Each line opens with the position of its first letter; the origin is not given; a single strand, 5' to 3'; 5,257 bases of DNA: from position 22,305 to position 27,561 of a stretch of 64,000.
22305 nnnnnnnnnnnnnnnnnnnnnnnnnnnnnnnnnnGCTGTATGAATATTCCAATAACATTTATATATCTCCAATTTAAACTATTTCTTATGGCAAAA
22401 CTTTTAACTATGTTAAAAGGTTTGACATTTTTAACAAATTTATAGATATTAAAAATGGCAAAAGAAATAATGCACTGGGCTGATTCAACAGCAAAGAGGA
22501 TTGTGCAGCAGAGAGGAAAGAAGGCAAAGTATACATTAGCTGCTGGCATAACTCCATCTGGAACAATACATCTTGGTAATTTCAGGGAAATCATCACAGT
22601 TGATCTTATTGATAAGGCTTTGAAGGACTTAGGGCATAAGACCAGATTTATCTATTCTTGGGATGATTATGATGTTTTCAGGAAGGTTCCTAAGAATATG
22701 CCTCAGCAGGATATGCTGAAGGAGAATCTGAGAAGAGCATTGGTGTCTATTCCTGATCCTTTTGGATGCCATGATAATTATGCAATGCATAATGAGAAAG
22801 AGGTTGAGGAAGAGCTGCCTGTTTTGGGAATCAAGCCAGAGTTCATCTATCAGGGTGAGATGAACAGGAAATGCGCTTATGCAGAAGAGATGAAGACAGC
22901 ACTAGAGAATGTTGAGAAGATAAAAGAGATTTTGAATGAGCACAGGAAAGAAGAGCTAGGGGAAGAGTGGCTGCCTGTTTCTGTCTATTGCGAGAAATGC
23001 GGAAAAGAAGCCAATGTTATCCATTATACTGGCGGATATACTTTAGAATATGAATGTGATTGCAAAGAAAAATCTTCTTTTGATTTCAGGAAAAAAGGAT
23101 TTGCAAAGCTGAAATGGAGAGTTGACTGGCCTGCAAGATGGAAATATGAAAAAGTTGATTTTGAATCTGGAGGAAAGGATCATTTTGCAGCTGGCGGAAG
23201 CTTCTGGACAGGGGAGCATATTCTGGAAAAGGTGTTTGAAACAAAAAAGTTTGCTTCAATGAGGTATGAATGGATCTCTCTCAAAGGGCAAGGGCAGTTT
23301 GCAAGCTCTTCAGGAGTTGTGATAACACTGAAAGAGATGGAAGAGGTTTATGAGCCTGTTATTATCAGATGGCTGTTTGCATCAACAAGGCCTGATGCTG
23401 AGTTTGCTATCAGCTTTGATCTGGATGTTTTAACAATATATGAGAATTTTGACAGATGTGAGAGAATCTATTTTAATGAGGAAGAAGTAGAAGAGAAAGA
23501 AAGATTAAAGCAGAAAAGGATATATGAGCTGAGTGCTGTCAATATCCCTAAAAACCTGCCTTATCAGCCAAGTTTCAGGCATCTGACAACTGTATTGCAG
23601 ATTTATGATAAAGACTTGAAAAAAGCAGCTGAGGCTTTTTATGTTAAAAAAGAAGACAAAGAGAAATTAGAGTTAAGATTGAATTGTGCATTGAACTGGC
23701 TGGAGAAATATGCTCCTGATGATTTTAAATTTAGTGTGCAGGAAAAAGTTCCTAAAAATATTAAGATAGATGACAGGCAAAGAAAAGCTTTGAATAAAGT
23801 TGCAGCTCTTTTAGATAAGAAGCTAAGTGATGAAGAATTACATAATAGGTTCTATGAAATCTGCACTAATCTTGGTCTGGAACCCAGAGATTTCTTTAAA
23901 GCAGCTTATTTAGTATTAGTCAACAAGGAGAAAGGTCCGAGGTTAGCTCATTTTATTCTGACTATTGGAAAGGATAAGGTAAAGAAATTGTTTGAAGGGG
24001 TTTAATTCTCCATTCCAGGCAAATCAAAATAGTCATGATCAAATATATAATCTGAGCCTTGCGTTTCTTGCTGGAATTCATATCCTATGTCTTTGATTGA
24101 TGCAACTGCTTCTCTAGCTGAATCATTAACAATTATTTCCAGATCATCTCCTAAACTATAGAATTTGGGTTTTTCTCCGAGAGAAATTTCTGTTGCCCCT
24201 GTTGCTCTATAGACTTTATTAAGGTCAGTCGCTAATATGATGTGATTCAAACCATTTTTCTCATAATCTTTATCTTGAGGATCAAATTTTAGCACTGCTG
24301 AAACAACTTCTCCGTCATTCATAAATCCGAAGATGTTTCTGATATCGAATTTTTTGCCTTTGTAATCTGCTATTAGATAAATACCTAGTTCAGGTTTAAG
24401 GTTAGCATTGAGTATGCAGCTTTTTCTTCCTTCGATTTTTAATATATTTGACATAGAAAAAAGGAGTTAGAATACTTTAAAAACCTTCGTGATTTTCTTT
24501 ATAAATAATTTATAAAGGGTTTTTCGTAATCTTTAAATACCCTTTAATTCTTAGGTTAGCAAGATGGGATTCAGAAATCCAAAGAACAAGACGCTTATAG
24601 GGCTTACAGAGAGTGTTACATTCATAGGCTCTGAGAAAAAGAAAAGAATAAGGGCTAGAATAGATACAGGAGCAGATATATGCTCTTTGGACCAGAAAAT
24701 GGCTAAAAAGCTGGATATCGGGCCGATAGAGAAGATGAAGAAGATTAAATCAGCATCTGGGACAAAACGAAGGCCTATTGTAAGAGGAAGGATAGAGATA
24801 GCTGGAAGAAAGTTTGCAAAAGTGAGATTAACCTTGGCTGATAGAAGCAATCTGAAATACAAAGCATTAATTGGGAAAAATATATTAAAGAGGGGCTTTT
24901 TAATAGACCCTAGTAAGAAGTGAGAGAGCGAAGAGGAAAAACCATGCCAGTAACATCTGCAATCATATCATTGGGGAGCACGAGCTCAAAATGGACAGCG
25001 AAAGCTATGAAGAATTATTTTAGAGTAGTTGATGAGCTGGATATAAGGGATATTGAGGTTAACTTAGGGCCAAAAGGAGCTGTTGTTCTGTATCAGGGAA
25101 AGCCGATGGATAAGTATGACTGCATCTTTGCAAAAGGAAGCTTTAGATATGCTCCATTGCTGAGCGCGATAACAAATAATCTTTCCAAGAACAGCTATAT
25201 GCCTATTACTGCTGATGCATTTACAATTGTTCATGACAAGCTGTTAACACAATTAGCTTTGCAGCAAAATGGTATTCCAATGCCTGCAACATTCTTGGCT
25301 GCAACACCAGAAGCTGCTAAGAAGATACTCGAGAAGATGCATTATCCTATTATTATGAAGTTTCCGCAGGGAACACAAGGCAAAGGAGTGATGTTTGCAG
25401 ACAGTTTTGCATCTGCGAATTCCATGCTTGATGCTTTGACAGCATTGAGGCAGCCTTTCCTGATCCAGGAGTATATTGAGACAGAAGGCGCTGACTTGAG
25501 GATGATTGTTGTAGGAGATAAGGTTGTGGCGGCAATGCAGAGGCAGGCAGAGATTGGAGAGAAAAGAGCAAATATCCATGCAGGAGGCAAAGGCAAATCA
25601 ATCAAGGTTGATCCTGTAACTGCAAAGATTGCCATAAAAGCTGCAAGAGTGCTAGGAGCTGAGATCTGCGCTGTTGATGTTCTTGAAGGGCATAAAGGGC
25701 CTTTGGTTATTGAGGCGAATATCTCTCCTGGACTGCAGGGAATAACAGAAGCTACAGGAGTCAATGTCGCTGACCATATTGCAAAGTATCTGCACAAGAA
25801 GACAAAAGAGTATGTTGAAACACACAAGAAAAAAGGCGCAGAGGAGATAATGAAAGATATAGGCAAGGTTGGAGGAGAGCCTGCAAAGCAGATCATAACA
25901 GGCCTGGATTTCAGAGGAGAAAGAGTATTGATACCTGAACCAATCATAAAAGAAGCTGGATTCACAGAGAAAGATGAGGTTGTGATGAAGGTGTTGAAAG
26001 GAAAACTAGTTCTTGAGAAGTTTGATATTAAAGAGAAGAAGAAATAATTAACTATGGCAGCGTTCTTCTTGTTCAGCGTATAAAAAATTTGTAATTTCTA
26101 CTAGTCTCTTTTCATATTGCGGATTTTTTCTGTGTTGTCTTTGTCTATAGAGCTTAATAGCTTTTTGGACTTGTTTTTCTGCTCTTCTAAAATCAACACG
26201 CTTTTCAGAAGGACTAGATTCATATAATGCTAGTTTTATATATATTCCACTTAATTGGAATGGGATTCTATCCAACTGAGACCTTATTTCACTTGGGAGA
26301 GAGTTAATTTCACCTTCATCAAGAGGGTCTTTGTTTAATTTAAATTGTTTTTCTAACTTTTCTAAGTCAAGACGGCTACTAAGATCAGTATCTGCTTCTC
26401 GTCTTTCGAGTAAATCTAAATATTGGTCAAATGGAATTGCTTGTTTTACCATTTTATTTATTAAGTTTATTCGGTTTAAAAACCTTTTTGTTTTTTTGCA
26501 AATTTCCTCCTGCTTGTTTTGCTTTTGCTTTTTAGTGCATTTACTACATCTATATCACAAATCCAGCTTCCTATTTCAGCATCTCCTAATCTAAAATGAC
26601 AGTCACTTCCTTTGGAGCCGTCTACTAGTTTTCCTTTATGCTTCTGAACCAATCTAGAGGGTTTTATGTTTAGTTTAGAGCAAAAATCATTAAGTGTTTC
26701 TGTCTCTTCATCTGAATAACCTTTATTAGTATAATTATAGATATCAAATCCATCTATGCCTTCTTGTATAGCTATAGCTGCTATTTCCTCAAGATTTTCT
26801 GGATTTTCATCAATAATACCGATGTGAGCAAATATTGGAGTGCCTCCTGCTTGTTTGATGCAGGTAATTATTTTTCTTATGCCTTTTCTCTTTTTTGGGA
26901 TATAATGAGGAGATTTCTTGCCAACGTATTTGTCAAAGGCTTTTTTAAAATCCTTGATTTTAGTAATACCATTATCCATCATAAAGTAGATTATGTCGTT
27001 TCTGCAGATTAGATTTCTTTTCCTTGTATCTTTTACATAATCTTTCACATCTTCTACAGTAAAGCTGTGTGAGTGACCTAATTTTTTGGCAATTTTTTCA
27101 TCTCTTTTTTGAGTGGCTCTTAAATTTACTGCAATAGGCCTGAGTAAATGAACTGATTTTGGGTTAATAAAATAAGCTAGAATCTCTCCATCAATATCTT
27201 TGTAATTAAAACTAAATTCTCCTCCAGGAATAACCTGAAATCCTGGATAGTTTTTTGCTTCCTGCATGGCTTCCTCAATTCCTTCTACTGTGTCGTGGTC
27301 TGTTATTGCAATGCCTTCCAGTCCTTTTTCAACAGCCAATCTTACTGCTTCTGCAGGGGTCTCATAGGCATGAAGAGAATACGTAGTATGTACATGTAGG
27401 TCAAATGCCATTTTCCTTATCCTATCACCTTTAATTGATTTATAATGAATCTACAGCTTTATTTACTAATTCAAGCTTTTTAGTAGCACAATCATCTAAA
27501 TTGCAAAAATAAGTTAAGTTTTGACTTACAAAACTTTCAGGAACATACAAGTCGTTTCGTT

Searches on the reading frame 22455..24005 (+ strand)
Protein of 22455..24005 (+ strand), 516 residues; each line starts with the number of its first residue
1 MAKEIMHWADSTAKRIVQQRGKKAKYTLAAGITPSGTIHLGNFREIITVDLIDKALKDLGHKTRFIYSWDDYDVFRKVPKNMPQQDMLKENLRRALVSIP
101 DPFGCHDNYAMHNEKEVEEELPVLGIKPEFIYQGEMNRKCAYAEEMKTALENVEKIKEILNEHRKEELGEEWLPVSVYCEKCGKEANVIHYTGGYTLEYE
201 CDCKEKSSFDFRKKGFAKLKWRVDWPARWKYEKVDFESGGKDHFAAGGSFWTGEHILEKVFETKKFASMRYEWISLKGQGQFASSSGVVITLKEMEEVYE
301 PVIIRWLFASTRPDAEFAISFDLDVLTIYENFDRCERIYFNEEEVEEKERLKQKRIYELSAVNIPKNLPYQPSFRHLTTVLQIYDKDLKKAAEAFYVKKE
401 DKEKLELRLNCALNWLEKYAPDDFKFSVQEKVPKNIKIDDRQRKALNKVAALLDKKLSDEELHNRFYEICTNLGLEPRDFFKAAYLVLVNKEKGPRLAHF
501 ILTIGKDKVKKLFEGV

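Call 13: search_protein_families(library=pfam, proteins=[window:22455-24005:+], max_evalue=0.01)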
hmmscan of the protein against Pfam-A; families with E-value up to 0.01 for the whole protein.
window:22455-24005:+ (516 aa): 4 families
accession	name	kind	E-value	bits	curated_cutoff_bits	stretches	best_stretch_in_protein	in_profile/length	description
PF01921.24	tRNA-synt_1f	-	6e-120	400.9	27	1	6-362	1-359/360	tRNA synthetases class I (K)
PF01406.26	tRNA-synt_1e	-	1.3e-05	25.1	27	1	28-73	13-58/301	tRNA synthetases class I (C) catalytic domain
PF19269.4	Anticodon_2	-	9e-05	23.3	23.6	1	436-510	58-134/141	Anticodon binding domain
PF09334.17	tRNA-synt_1g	-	0.00013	21.4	20.1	0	34-72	10-48/391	tRNA synthetases class I (M)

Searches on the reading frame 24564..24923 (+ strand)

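Call 13: search_protein_families(library=pfam, proteins=[window:24564-24923:+], max_evalue=0.01)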
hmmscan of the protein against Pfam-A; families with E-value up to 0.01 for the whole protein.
window:24564-24923:+ (119 aa): 4 families
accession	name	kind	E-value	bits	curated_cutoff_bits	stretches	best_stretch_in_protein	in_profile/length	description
PF05618.17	Zn_protease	-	2.6e-13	50.5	27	1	54-119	66-132/138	Putative ATP-dependent zinc protease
PF13975.11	gag-asp_proteas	-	4.4e-09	37.2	28.2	1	27-110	8-92/92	gag-polyprotein putative aspartyl protease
PF13650.11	Asp_protease_2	-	4e-07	31.1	24.3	1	27-104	8-87/90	Aspartyl protease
PF00077.25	RVP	-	0.0015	19.2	20.7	1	27-109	14-94/101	Retroviral aspartyl protease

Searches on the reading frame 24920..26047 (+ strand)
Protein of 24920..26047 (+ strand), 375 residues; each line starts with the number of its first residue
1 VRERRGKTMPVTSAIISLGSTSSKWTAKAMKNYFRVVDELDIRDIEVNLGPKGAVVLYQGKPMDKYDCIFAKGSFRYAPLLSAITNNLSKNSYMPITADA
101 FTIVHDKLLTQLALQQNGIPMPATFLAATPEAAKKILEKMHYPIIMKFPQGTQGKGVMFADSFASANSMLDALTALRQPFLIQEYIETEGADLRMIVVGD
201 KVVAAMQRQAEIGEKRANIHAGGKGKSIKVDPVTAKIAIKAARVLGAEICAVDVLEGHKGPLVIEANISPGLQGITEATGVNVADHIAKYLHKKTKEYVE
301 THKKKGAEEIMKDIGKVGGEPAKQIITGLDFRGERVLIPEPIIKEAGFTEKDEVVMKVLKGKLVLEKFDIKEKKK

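Call 13: search_protein_families(library=pfam, proteins=[window:24920-26047:+], max_evalue=0.01)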
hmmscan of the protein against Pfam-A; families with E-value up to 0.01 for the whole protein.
window:24920-26047:+ (375 aa): 7 families
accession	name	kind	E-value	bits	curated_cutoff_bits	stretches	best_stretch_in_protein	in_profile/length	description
PF08443.16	RimK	-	1.2e-46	159.1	21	1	105-291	2-188/188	RimK-like ATP-grasp domain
PF02955.21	GSH-S_ATP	-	7.6e-14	52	23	1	121-257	12-154/175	Prokaryotic glutathione synthetase, ATP-grasp domain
PF02655.19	ATP-grasp_3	-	8.4e-10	39.4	23.2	1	105-267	2-154/160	ATP-grasp domain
PF14397.11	ATPgrasp_ST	-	1e-09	38.5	31.4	1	100-236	15-182/278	Sugar-transfer associated ATP-grasp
PF02222.28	ATP-grasp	-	4.5e-06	26.9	27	1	113-189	2-79/179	ATP-grasp domain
PF13549.11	ATP-grasp_5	-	0.00059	19.7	27.6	1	113-148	18-53/221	ATP-grasp domain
PF07478.18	Dala_Dala_lig_C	-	0.0074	16.2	24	0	129-208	24-102/204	D-ala D-ala ligase C-terminus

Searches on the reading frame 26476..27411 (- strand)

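Call 13: search_protein_families(library=pfam, proteins=[window:26476-27411:-], max_evalue=0.01)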
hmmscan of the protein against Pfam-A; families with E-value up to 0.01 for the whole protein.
window:26476-27411:- (311 aa): 1 family
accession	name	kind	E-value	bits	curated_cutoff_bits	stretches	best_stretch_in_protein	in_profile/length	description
PF02811.25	PHP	-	6.5e-14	53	26.4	1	4-106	1-71/164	PHP domain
